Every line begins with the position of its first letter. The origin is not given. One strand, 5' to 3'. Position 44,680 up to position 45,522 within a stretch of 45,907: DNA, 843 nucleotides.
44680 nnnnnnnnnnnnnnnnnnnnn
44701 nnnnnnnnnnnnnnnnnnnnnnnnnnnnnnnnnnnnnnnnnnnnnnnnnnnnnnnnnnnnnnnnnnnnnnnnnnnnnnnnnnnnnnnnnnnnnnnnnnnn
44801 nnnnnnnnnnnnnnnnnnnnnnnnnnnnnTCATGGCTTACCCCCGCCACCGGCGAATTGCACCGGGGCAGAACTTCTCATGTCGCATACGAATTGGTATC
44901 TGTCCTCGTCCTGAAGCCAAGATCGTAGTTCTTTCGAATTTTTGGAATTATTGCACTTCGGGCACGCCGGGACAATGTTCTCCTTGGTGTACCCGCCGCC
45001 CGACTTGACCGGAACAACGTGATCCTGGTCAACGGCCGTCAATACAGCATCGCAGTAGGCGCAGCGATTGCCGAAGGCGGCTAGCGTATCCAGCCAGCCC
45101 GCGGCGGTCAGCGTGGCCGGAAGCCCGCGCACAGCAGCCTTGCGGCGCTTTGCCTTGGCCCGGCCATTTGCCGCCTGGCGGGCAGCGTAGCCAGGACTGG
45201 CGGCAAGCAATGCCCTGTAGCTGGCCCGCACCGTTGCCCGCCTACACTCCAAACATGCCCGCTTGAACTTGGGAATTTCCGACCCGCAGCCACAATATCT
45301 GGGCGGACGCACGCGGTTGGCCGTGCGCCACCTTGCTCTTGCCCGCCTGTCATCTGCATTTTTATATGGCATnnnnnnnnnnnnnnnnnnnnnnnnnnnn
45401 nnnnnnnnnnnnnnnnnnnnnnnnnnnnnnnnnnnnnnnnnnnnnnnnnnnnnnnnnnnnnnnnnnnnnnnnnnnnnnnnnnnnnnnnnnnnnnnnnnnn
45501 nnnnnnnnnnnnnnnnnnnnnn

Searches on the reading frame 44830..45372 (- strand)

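Call 15: search_protein_families(library=pfam, proteins=[window:44830-45372:-], max_evalue=0.01)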
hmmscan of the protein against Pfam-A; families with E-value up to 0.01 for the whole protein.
window:44830-45372:- (180 aa): 3 families
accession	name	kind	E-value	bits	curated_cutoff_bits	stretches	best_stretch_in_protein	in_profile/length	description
PF01844.29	HNH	-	2.4e-10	40.9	21.4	1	104-146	1-46/47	HNH endonuclease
PF14279.12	HNH_5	-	2.2e-07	31.1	27.5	1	104-147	1-46/56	HNH endonuclease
PF01927.22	Mut7-C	-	0.0065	17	23.3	1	50-141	40-130/146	Mut7-C RNAse domain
